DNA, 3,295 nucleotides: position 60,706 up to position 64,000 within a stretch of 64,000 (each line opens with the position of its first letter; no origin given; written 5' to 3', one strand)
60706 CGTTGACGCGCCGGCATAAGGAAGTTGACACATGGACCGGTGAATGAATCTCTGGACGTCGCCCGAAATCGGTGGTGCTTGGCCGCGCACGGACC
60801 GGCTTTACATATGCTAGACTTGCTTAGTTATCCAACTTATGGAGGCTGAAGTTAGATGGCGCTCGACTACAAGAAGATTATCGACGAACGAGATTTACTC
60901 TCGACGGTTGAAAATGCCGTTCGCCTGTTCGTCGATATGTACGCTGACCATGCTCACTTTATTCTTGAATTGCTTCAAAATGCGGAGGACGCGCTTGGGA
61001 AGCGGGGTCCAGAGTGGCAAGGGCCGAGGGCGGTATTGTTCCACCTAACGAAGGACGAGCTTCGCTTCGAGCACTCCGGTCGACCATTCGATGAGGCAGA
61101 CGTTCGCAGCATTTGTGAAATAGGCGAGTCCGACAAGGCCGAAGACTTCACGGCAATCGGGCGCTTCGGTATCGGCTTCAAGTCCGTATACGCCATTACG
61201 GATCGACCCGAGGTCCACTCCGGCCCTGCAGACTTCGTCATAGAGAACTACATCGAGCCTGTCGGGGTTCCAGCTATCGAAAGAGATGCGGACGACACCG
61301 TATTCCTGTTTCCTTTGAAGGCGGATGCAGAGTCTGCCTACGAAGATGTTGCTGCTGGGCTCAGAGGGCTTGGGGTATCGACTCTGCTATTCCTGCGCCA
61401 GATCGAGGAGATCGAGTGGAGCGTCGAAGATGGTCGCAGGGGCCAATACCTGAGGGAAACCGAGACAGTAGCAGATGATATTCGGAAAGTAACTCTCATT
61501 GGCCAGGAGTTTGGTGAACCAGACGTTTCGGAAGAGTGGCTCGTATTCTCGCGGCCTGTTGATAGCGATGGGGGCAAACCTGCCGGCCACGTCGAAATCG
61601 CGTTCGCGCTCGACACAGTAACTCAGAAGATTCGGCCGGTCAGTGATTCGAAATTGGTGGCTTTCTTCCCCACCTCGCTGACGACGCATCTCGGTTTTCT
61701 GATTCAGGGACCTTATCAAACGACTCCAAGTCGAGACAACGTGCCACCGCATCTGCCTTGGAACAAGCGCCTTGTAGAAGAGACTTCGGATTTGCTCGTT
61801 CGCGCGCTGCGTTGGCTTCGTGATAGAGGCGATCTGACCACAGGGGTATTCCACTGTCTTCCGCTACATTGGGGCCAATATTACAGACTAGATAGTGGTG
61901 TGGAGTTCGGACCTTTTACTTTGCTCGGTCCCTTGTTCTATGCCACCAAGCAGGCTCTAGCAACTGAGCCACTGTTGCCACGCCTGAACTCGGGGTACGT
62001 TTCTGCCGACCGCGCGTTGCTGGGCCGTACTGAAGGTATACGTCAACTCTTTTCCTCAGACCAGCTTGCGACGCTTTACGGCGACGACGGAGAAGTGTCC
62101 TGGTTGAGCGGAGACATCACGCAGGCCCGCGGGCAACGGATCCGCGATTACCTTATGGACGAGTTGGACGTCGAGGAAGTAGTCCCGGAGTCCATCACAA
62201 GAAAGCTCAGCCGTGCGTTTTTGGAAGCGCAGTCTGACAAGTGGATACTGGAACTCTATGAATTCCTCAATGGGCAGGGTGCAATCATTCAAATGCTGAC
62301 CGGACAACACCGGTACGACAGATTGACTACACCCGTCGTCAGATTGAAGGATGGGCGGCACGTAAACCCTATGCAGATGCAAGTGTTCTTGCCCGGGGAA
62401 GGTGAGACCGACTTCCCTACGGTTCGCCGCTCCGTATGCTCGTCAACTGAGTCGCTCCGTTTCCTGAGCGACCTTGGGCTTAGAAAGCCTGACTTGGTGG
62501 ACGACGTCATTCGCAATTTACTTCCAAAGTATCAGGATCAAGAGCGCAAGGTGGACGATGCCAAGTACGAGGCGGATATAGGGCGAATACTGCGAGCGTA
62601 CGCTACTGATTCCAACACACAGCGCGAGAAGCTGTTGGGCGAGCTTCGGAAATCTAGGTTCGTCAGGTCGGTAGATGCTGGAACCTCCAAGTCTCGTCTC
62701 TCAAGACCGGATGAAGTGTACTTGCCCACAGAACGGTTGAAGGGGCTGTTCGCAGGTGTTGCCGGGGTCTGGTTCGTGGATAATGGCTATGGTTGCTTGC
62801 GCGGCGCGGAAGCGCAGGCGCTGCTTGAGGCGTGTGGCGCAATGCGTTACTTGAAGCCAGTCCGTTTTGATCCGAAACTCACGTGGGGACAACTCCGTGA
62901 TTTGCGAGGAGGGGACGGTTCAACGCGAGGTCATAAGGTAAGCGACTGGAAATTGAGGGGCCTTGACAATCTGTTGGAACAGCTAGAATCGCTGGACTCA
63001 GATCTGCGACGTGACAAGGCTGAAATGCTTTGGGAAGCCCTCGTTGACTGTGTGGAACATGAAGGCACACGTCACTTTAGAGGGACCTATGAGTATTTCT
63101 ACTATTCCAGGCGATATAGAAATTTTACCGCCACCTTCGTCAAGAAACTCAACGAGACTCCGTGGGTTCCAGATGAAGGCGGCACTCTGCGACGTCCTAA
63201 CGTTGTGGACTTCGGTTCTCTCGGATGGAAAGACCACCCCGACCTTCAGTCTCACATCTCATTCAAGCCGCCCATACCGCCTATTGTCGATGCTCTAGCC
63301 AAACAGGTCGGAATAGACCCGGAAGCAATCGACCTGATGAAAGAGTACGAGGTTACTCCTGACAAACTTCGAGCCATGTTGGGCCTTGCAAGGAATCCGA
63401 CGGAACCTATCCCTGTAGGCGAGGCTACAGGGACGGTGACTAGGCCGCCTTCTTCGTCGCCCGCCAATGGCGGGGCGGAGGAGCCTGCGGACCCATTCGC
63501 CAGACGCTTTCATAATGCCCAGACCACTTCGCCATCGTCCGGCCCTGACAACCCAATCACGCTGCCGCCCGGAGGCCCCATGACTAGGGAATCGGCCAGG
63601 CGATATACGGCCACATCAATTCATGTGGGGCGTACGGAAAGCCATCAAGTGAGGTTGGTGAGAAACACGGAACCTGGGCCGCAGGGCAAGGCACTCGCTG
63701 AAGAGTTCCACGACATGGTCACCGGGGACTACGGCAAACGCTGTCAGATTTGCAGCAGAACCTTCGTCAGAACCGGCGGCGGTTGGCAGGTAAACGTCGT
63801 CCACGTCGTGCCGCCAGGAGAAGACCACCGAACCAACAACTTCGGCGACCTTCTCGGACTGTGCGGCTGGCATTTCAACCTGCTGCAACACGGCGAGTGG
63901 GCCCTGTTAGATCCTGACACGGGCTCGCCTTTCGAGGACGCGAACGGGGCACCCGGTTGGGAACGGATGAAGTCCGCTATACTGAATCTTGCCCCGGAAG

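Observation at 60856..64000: Open-ended >1048-aa GHKL (sacsin-like) ATPase with an HNH-like motif, missing from the ORF track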

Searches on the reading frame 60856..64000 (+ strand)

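Call 4: search_protein_families(library=pfam, proteins=[window:60856-64000:+], max_evalue=1)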
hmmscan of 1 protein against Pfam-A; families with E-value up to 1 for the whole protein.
window:60856-64000:+ (1048 aa): 2 families
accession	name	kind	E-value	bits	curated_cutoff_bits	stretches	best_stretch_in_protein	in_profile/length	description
PF25794.1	SACS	-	1.7e-17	64.5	32.8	2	76-128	74-125/247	Sacsin domain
PF20395.3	CTD3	-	0.21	12.2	28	1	165-203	63-99/162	C-terminal domain 3 of the ABC-three component (ABC-3C) systems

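Call 5: search_protein_families(library=padloc, proteins=[window:60856-64000:+], max_evalue=1)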
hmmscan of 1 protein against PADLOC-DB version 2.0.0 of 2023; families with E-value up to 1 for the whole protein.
window:60856-64000:+ (1048 aa): 9 families
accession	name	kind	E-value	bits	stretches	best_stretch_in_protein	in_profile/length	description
PDLC03968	TmtA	-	8e-59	197.4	1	21-782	64-850/1486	-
PDLC03972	TmtA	-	2.2e-58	196.3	1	22-782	31-802/1302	-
PDLC03966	TmtA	-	1.4e-47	160.3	1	28-336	39-392/1655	-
PDLC03965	TmtA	-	2.1e-38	130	2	35-127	33-119/1370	-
PDLC03964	TmtA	-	1.7e-37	127.1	2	36-124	50-134/1538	-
PDLC03971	TmtA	-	5.7e-34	114.9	2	35-123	57-145/1782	-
PDLC03969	TmtA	-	1.3e-19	67.3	2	85-323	89-345/1563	-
PDLC03970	TmtA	-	5.7e-11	39.1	1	74-116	95-136/1552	-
PDLC03967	TmtA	-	1e-08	32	1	38-112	44-113/1063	-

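Call 6: search_protein_families(library=ncbifam, proteins=[window:60856-64000:+], max_evalue=1)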
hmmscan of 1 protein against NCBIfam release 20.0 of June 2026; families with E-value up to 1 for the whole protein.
window:60856-64000:+ (1048 aa): 3 families
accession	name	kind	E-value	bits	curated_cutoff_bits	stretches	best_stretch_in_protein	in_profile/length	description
NF047352.1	P_loop_sacsin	domain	1.4e-25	89.6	50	1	34-121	2-80/80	sacsin N-terminal ATP-binding-like domain-containing protein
NF010683.0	PRK14083.1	equivalog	6.1e-06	25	455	1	28-122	23-128/604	HSP90 family protein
NF003555.1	PRK05218.1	equivalog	0.0041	15.7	371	1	91-122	106-137/614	molecular chaperone HtpG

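Call 7: find_homologous_proteins(query=window:60856-64000:+, max_evalue=1e-10)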
Query window:60856-64000:+ (1048 aa): 4350 proteins with E <= 1e-10 among 8000 candidates; the best 120 are listed.
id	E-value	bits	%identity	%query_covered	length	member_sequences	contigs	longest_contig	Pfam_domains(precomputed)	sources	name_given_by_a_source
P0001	0.0e+0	2435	100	100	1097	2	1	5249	PF25794.2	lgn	-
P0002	0.0e+0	1748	73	100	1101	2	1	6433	PF25794.2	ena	-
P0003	0.0e+0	1662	70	60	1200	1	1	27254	PF25794.2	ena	-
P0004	0.0e+0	1391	58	100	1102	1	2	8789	PF25794.2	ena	-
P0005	0.0e+0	1368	59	100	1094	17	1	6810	PF25794.2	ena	-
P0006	0.0e+0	1367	59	100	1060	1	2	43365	PF25794.2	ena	-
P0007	0.0e+0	1361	59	100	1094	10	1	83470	PF25794.2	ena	-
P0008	0.0e+0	1359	59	100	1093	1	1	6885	PF25794.2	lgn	-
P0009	0.0e+0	1358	58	100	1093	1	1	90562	PF25794.2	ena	-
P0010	0.0e+0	1354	58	100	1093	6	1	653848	PF25794.2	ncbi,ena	-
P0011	0.0e+0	1345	59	100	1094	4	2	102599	PF25794.2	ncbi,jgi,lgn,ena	-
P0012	0.0e+0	1340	61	100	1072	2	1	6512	PF25794.2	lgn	-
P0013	0.0e+0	1339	57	100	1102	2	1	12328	PF25794.2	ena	-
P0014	0.0e+0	1339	59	100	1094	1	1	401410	PF25794.2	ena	-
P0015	0.0e+0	1331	58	100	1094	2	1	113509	PF25794.2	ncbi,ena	-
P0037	0.0e+0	1203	54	100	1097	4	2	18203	PF25794.2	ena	-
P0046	0.0e+0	1043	55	63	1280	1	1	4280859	PF13020.13,PF25794.2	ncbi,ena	-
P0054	4.2e-295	1000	46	98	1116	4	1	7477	PF25794.2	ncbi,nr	ncbi:MAG: hypothetical protein F4Z35_03435 [Dehalococcoidia bacterium]|nr:hypothetical protein [Deha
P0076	2.4e-262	892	52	79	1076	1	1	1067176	PF13020.13,PF25794.2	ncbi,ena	-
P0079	1.3e-261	889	52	81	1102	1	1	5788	PF13020.13,PF25794.2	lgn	-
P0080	1.8e-261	889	53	81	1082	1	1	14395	PF13020.13,PF25794.2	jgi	jgi:hypothetical protein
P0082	2.0e-261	889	51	83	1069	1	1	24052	PF13020.13,PF25794.2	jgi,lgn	jgi:hypothetical protein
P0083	7.7e-261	887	52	79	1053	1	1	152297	PF13020.13,PF25794.2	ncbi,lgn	-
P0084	2.8e-259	882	50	85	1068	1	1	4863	PF13020.13,PF25794.2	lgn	-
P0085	5.9e-259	880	51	81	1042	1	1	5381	PF13020.13,PF25794.2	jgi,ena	-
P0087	6.1e-259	880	53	78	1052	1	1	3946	PF13020.13,PF25794.2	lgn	-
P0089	4.8e-258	877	50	86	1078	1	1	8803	PF13020.13,PF25794.2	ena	-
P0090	5.8e-258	877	51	83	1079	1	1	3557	PF13020.13,PF25794.2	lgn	-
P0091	7.1e-258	877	51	83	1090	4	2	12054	PF13020.13,PF25794.2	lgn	-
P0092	1.1e-257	876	51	81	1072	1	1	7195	PF13020.13,PF25794.2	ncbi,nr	ncbi:MAG: DUF3883 domain-containing protein [Proteobacteria bacterium]|nr:DUF3883 domain-containing 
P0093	4.0e-257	874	52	80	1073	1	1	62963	PF13020.13,PF25794.2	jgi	jgi:hypothetical protein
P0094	5.1e-257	874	51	82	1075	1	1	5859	PF13020.13,PF25794.2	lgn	-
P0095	6.5e-257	874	53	78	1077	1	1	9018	PF13020.13,PF25794.2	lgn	-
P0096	8.8e-257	873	51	79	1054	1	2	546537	PF13020.13,PF25794.2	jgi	jgi:hypothetical protein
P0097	1.9e-256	872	49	88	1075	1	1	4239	PF13020.13,PF25794.2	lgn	-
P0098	2.3e-256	872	51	79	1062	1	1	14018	PF13020.13,PF25794.2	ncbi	-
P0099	3.5e-256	871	51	79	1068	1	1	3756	PF13020.13,PF25794.2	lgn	-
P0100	4.0e-256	871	51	81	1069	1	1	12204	PF13020.13,PF25794.2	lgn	-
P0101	4.2e-256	871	52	79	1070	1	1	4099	PF13020.13,PF25794.2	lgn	-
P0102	1.1e-255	870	52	78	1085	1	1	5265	PF13020.13,PF25794.2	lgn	-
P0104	1.8e-255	869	48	91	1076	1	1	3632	PF13020.13,PF25794.2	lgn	-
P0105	3.2e-255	868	53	79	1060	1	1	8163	PF13020.13,PF25794.2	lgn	-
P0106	3.2e-255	868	52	78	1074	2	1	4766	PF13020.13,PF25794.2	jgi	jgi:hypothetical protein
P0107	8.0e-255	867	50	83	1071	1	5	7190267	PF13020.13,PF25794.2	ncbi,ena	-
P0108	8.3e-255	867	51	81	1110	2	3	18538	PF13020.13,PF25794.2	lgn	-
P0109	1.1e-254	866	50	84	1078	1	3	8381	PF13020.13,PF25794.2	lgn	-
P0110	1.7e-254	866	52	78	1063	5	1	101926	PF13020.13,PF25794.2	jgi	-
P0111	1.8e-254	866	48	86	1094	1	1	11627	PF13020.13,PF25794.2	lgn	-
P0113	2.7e-254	865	52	79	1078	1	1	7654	PF13020.13,PF25794.2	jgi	jgi:hypothetical protein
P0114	2.7e-254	865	49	83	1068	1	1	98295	PF13020.13,PF25794.2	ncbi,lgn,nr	ncbi:MAG: DUF3883 domain-containing protein [Candidatus Aenigmarchaeota archaeon]|nr:DUF3883 domain-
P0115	2.8e-254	865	50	81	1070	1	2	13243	PF13020.13,PF25794.2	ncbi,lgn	-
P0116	5.2e-254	864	49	84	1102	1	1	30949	PF13020.13,PF25794.2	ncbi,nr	ncbi:MAG: DUF3883 domain-containing protein [Deltaproteobacteria bacterium]|nr:DUF3883 domain-contai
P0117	6.6e-254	864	51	78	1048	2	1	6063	PF13020.13,PF25794.2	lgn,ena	-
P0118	8.7e-254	863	50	83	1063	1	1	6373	PF13020.13,PF25794.2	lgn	-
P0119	9.5e-254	863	50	83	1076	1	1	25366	PF13020.13,PF25794.2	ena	-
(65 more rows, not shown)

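Call 8: search_solved_structures(query=window:60856-64000:+, max_evalue=1, show_alignments=2)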
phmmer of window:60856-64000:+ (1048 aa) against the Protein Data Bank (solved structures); distinct sequences matched with E-value up to 1: 24.
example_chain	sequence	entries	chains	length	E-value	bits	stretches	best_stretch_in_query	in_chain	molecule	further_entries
5v47_A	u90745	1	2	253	1.2e-06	30.1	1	28-125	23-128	Lizard sacsin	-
5v45_A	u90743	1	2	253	5.3e-06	28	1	29-125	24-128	Sacsin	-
5v44_A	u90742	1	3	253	5.4e-06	27.9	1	29-125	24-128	Sacsin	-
5v46_A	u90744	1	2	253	5.5e-06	27.9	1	29-125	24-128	Sacsin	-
2ior_A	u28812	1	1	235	0.0044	18.3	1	64-127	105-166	Chaperone protein htpG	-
1y4s_A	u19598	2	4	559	0.038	15.2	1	64-126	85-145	Chaperone protein htpG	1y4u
2iop_A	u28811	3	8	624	0.045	15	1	64-126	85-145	Chaperone protein htpG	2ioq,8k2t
4xc0_A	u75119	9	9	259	0.12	13.5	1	94-126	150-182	Heat shock cognate 90 kDa protein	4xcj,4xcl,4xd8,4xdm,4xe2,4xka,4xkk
7l7b_F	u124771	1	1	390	0.21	12.8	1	814-858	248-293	RNA polymerase sigma factor SigA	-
7c04_A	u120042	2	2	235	0.4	11.8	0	97-124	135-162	Heat shock protein 75 kDa, mitochondrial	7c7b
5f3k_A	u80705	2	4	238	0.41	11.8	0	97-124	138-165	Heat shock protein 75 kDa, mitochondrial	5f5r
1am1_A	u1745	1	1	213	0.58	11.3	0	95-126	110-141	HEAT SHOCK PROTEIN 90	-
1amw_A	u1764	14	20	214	0.58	11.3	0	95-126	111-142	HEAT SHOCK PROTEIN 90 | HEAT SHOCK PROTEIN HSP82 | ATP-DEPENDENT MOLECULAR CHAPERONE HSP82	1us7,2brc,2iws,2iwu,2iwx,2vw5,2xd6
8u1l_A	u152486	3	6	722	0.6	11.2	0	95-125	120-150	Heat shock protein 83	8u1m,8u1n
2bre_A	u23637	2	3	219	0.62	11.2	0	95-126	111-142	ATP-DEPENDENT MOLECULAR CHAPERONE HSP82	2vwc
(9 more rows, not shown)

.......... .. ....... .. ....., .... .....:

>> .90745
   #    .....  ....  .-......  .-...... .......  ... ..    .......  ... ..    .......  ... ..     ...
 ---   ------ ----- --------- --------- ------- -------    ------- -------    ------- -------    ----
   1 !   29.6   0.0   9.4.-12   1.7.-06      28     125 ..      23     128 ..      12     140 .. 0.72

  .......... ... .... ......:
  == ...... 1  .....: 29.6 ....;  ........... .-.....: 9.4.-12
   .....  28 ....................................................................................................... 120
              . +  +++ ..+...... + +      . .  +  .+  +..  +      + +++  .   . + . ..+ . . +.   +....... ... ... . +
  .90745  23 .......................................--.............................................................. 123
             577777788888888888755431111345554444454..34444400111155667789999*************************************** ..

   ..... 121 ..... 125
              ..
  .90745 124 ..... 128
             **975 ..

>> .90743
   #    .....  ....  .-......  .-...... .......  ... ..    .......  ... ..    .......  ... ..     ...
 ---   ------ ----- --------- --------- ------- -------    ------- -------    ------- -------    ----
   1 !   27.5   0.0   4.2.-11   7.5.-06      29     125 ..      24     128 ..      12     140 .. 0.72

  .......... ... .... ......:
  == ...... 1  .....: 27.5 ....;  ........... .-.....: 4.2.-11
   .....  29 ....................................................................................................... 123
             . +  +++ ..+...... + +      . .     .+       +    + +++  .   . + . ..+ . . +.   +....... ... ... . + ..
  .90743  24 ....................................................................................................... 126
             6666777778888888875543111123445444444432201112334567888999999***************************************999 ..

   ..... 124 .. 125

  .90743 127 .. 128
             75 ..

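Call 10: find_encoding_contigs(protein=P0001, flank=10000)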
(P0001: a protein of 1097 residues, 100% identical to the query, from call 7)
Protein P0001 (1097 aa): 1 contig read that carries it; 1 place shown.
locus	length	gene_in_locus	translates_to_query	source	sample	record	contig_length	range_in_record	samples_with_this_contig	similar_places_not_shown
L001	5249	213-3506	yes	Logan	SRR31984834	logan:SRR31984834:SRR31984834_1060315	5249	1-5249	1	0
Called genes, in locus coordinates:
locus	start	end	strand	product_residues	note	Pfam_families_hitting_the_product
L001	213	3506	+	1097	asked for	PF25794:SACS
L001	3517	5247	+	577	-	?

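Call 12: find_encoding_contigs(protein=P0010, flank=10000, max_places=3)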
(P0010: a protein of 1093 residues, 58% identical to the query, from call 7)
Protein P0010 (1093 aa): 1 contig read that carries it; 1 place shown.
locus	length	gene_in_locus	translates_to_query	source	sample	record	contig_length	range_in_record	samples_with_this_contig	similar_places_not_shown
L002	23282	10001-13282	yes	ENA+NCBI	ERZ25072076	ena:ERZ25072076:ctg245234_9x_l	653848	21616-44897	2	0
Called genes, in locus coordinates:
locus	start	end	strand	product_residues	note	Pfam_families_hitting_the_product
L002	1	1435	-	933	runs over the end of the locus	PF18019:Cas3_HD, PF00270:DEAD (faint), PF22590:Cas3-like_C_2, PF18395:Cas3_C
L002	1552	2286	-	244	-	PF13482:RNase_H_2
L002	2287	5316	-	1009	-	PF04313:HSDR_N, PF00270:DEAD (weak), PF04851:ResIII, PF18766:SWI2_SNF2, PF22679:T1R_D3-like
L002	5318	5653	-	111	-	PF18480:DUF5615 (weak)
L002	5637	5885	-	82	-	PF04255:DUF433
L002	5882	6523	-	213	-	-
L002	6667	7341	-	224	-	-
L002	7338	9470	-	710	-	PF12161:HsdM_N, PF02384:N6_Mtase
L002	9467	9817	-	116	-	PF13560:HTH_31 (weak), PF01381:HTH_3 (weak)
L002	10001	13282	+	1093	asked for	PF25794:SACS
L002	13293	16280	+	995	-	PF00176:SNF2-rel_dom, PF04851:ResIII (faint), PF00271:Helicase_C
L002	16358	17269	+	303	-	PF13408:Zn_ribbon_recom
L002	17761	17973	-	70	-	-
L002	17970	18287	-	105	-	-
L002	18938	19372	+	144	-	-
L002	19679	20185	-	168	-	-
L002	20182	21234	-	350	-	PF02463:SMC_N (faint), PF13175:AAA_15 (weak), PF13476:AAA_23 (weak), PF13304:AAA_21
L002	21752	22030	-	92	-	-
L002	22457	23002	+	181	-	-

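Call 13: find_encoding_contigs(protein=P0003, flank=10000, max_places=3)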
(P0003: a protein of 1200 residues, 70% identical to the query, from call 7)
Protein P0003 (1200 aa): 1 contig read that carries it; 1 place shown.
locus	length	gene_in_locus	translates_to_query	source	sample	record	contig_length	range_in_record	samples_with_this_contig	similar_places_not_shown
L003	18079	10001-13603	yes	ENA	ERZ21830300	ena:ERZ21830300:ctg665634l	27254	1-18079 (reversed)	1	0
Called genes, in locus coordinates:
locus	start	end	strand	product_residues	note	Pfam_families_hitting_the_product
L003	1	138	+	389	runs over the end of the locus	PF04235:DUF418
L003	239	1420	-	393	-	PF00155:Aminotran_1_2, PF00266:Aminotran_5 (faint)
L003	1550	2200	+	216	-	PF13263:PHP_C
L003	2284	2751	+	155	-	PF01575:MaoC_dehydratas, PF13452:FAS1_DH_region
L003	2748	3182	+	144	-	-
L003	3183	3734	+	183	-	PF01583:APS_kinase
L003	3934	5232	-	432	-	PF21269:TreT_GT1, PF13524:Glyco_trans_1_2 (faint), PF00534:Glycos_transf_1, PF13692:Glyco_trans_1_4, PF20706:GT4-conflict (weak)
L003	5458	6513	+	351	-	PF02126:PTE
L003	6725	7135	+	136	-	-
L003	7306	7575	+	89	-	-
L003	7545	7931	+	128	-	PF01850:PIN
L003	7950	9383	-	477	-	PF04174:CP_ATPgrasp_1, PF14403:CP_ATPgrasp_2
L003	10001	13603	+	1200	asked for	PF25794:SACS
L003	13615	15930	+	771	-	PF00176:SNF2-rel_dom, PF04851:ResIII, PF00271:Helicase_C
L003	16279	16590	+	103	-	-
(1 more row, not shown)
